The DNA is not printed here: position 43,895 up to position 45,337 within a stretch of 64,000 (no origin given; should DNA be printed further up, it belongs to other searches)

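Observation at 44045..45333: Unannotated 20-codon Cys-rich ORF behind a radical SAM/SPASM enzyme with an RRE-like N-terminus: candidate novel RiPP locus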

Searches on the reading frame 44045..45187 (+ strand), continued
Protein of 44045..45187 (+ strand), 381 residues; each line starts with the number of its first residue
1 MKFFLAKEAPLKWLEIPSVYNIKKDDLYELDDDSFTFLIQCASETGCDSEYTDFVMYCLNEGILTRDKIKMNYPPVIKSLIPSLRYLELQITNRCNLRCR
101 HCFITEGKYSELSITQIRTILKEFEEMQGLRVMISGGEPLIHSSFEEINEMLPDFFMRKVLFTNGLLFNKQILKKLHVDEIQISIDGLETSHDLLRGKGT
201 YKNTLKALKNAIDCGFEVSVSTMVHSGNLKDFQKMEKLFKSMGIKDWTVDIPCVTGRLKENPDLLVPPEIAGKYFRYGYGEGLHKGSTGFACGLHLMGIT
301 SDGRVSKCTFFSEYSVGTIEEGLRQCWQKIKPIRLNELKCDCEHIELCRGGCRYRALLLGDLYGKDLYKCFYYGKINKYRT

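Call 22: search_protein_families(library=ncbifam, proteins=[L033:5555-5965:+, L031:5602-7131:+, L030:7158-8717:+], max_evalue=0.1)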
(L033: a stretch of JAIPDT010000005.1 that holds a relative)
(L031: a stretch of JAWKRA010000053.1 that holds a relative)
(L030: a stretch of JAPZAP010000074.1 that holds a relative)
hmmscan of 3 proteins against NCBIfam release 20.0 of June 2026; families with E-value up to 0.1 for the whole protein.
L033:5555-5965:+ (137 aa): 0 families

L031:5602-7131:+ (510 aa): 70 families (the best 25 are shown)
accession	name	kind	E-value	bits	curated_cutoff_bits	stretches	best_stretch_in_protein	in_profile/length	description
NF045574.1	sacti_mat_StsB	exception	6.3e-22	78.1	625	1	209-385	93-274/466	StsB family radical SAM/SPASM domain sactipeptide maturase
TIGR04051.1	rSAM_NirJ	equivalog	3.5e-20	72.3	515.45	1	217-385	7-181/354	heme d1 biosynthesis radical SAM protein NirJ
TIGR04545.1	rSAM_ahbD_hemeb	equivalog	4.5e-20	72.4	500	1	217-377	5-172/339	heme b synthase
NF050035.1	rSAM_WgK_link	exception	1.1e-19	70.7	650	1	214-372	11-176/367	radical SAM/SPASM peptide maturase WgkB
TIGR04250.1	SCM_rSAM_ScmE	equivalog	3.8e-19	68.8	400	1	212-372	3-171/358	SynChlorMet cassette radical SAM/SPASM protein ScmE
TIGR04055.1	rSAM_NirJ2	equivalog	7.9e-19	68.3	500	1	218-363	6-157/326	putative heme d1 biosynthesis radical SAM protein NirJ2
TIGR04133.1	rSAM_w_lipo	hypoth_equivalog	1.2e-18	67.2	425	1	210-425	22-246/350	TIGR04133 family radical SAM/SPASM protein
NF049973.1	radical_Rv1681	equivalog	1.3e-17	63.8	380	1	218-374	78-241/326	Rv1681 family radical SAM protein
TIGR04053.2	TIGR04053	equivalog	2.5e-17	63.2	395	1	218-385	14-191/366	TIGR04053 family radical SAM/SPASM domain-containing protein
TIGR04347.1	pseudo_SAM_Halo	equivalog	2.6e-17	63.2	525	1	217-363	43-195/390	TIGR04347 family pseudo-SAM/SPASM protein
TIGR04546.1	rSAM_ahbC_deAc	equivalog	2.7e-17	62.7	650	1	217-366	44-199/390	12,18-didecarboxysiroheme deacetylase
TIGR04054.1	rSAM_NirJ1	equivalog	3.4e-17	62.1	650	1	217-371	41-201/387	putative heme d1 biosynthesis radical SAM protein NirJ1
TIGR04103.1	rSAM_nif11_3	equivalog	2e-16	59.6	725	1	213-394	6-192/412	nif11-class peptide radical SAM maturase 3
TIGR04082.1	rSAM_for_selen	equivalog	3.3e-16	59.1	350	1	214-358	201-350/516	thio(seleno)oxazole modification radical SAM maturase SbtM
TIGR04340.1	rSAM_ACGX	hypoth_equivalog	8.3e-16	58.1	400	1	215-363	6-165/341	radical SAM/SPASM domain protein, ACGX system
TIGR02109.1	PQQ_syn_pqqE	equivalog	2.4e-15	56.3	381.35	1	215-371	10-173/358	pyrroloquinoline quinone biosynthesis protein PqqE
TIGR03962.1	mycofact_rSAM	equivalog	3.5e-15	56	265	1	216-366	16-172/339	mycofactocin radical SAM maturase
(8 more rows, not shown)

L030:7158-8717:+ (520 aa): 141 families (the best 25 are shown)
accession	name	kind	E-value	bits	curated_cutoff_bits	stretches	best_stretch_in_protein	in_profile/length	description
TIGR02730.1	carot_isom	equivalog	5.9e-39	134.2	586.9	1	19-493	2-469/493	carotenoid isomerase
TIGR02734.1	crtI_fam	subfamily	1e-36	126.7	238.1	1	20-460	1-437/504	phytoene desaturase family protein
NF058655.1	CrtID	equivalog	3.9e-27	95.2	640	1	21-331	2-318/478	bifunctional phytoene desaturase/3,4-desaturase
NF045637.1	carotdesatCrtDProt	equivalog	9.7e-25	87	580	2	181-298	170-289/485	1-hydroxycarotenoid 3,4-desaturase CrtD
TIGR02733.1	desat_CrtD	equivalog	1.7e-24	86.4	549.7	2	19-70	3-54/492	C-3',4' desaturase CrtD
NF042421.1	hydcarot_desat_CrtD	equivalog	2.1e-19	69.4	500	1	19-333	3-321/487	1-hydroxycarotenoid 3,4-desaturase CrtD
NF045689.1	BCarotKetCrtO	equivalog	1.1e-15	57.2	1000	2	15-57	1-43/563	beta-carotene ketolase CrtO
NF005560.0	PRK07233.1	equivalog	5.8e-14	51.8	252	2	21-65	4-48/435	hypothetical protein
TIGR00562.1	proto_IX_ox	equivalog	9.8e-12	44.2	97.85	1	18-92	3-80/470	protoporphyrinogen oxidase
TIGR03467.1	HpnE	equivalog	1.7e-11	44.1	283.05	1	21-63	2-44/430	hydroxysqualene dehydroxylase HpnE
NF005547.0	PRK07208.1-3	equivalog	2.4e-09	36.5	380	1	18-69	5-56/465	hypothetical protein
NF005548.0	PRK07208.1-4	equivalog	7.5e-09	34.7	389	1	18-70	4-56/488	hypothetical protein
NF053676.1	4oxCHCAChcC1Cy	equivalog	9.2e-09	34.2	1000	1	19-59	3-43/528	4-oxocyclohexanecarboxylate 2-dehydrogenase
NF005545.0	PRK07208.1-1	equivalog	1.1e-08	33.9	451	1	16-69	6-60/504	hypothetical protein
NF009477.0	PRK12843.1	equivalog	1.2e-08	33.9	758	1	14-74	13-72/578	FAD-dependent oxidoreductase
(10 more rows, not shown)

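Call 27: search_solved_structures(query=A1, max_evalue=0.00001, show_alignments=1)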
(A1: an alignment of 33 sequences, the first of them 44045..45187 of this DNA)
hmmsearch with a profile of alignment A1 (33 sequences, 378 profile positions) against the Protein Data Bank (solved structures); distinct sequences matched with E-value up to 0.00001: 19.
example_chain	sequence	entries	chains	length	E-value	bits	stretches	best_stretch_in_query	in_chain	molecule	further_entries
6efn_A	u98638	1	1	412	1.1e-21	80.4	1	88-244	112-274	Sporulation killing factor maturation protein SkfB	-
7vob_C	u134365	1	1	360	6.2e-14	54.9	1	84-249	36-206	Cytosylglucuronate decarboxylase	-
7voc_C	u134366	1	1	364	6.3e-14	54.8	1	84-249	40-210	Cytosylglucuronate decarboxylase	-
1tv7_A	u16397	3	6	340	1.8e-11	46.8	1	84-242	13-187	Molybdenum cofactor biosynthesis protein A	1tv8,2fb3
2fb2_A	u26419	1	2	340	2.9e-11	46.1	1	84-243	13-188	Molybdenum cofactor biosynthesis protein A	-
6c8v_A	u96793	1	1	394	4e-10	42.3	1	90-249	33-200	Coenzyme PQQ synthesis protein E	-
9gm3_A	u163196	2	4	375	5.3e-10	41.9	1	81-213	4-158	ChlB radical SAM domain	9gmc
5wgg_A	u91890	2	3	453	7.7e-10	41.4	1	81-201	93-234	Radical SAM domain protein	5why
7tol_A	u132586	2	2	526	1.1e-08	37.6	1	87-231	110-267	glycerol dibiphytanyl glycerol tetraether - macrocyclic archaeol synthase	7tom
7n7h_A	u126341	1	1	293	4.7e-07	32.2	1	89-249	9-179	VIPERIN-LIKE ENZYME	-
9dfu_A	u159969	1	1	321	4.3e-06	29.1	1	89-237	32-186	Radical SAM core domain-containing protein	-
6b4c_A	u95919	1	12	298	4.5e-06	29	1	91-244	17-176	Viperin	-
9dgw_A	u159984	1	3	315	4.6e-06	29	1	90-243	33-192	Radical SAM core domain-containing protein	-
5vsl_A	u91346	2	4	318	4.6e-06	29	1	88-249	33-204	Radical S-adenosyl methionine domain-containing protein 2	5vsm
7n7i_A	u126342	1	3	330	5.1e-06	28.8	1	91-243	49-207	Viperin-like enzyme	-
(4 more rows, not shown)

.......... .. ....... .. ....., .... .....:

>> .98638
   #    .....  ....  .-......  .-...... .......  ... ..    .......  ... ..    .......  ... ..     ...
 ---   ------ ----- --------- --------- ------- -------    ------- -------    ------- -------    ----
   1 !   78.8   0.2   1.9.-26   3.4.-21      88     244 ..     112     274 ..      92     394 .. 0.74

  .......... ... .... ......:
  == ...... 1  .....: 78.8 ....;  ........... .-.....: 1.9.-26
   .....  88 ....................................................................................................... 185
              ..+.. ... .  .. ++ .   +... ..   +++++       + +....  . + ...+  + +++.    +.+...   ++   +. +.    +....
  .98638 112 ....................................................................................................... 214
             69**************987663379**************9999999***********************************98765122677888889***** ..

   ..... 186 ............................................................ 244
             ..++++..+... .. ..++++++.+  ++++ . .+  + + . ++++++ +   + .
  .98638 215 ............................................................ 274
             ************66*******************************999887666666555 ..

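Call 40: predict_structure(alignment_id=A1)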
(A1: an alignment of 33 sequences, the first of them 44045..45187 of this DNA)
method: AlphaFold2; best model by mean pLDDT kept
length: 381 residues; sequences in the alignment: 33
mean_pLDDT: 64.6   pTM: 0.68
mean pLDDT of the five models: 64.6, 57.3, 57.0, 55.2, 45.9
residues with pLDDT >= 90: 19; 70-90: 156; 50-70: 112; < 50: 94
segments of 3 or more residues with pLDDT < 50: 79-83, 97-105, 255-257, 279-294, 307-314, 329-381
pLDDT, mean of each block of 10 residues (from residue 1): 83 65 60 82 85 76 82 56 58 58 55 84 65 61 87 74 73 83 87 83 90 84 83 87 73 53 65 55 36 51 56 49 53 35 30 40 34 27 28
secondary structure, 60 per line:
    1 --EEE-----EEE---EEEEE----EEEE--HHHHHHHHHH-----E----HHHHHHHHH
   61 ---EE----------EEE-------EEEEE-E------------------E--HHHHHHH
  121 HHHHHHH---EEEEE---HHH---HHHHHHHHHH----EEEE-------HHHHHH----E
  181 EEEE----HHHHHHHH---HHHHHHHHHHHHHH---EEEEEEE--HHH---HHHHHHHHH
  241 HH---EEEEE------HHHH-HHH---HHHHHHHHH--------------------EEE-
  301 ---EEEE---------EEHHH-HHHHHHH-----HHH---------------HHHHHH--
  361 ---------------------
elements in order: E3-5 E11-13 E17-21 E26-29 H32-41 H52-60 E76-78 E86-90 H114-127 E131-135 H145-154 E159-162 H170-175 E180-184 H189-196 H200-213 E217-223 H232-242 E246-250 H257-260 H268-276 E297-299 E304-307 H323-329 H353-358

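Call 44: fold_search(model_id=the predicted structure, library=pdb)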
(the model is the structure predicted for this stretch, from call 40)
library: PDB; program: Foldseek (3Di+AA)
matches with E <= 10: 1606; with E <= 0.001: 107
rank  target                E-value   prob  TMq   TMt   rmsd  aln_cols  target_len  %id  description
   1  6efn                  4.6e-14  1.00  0.53  0.53   8.4       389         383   20  Structure of a RiPP maturase, SkfB (released 2018-10-24)
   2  5v1q_B                5.3e-11  1.00  0.57  0.51   9.1       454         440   15  Crystal structure of Streptococcus suis SuiB (released 2017-08-30)
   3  5why_A                1.8e-10  1.00  0.48  0.44  15.9       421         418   17  Structural Insights into Thioether Bond Formation in the Biosynthesis of Sactipeptides (released 2017-07-26)
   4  2fb2_B                3.4e-10  1.00  0.47  0.54   6.2       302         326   20  Structure of the MoaA Arg17/266/268/Ala triple mutant (released 2006-05-09)
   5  5v1s_B                5.5e-10  1.00  0.54  0.50  10.8       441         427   14  Crystal structure of Streptococcus suis SuiB bound to S-adenosylmethionine (released 2017-08-30)
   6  7vob                  5.9e-10  1.00  0.45  0.52   8.1       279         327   19  The crystal structure of a Radical SAM Enzyme BlsE involved in the Biosynthesis of Blasticidin S (released 2022-05-04)
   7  5v1t_A                1.0e-09  1.00  0.56  0.50   8.8       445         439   13  Crystal structure of Streptococcus suis SuiB bound to precursor peptide SuiA (released 2017-08-30)
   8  5v1q_A                1.9e-09  1.00  0.55  0.50  10.7       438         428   16  Crystal structure of Streptococcus suis SuiB (released 2017-08-30)
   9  5v1s_A                2.6e-09  1.00  0.55  0.50  10.1       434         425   15  Crystal structure of Streptococcus suis SuiB bound to S-adenosylmethionine (released 2017-08-30)
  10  6q2p_B                3.1e-09  1.00  0.48  0.61   5.1       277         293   17  Crystal structure of mouse viperin bound to cytidine triphosphate and S-adenosylhomocysteine (released 2020-01-22)
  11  6q2p_A                4.8e-09  1.00  0.48  0.61   5.1       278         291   17  Crystal structure of mouse viperin bound to cytidine triphosphate and S-adenosylhomocysteine (released 2020-01-22)
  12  6q2q_B                7.4e-09  1.00  0.49  0.63   4.8       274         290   16  Crystal structure of mouse viperin bound to uridine triphosphate and S-adenosylhomocysteine (released 2020-01-22)
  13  5vsl_B                9.0e-09  1.00  0.50  0.70   4.4       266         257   17  Crystal structure of viperin with bound [4Fe-4S] cluster and S-adenosylhomocysteine (SAH) (released 2017-06-14)
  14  1tv7_A                1.1e-08  1.00  0.45  0.52   8.0       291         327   20  Structure of the S-adenosylmethionine dependent Enzyme MoaA (released 2004-08-31)
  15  5vsl_A                1.3e-08  1.00  0.49  0.69   4.6       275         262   17  Crystal structure of viperin with bound [4Fe-4S] cluster and S-adenosylhomocysteine (SAH) (released 2017-06-14)
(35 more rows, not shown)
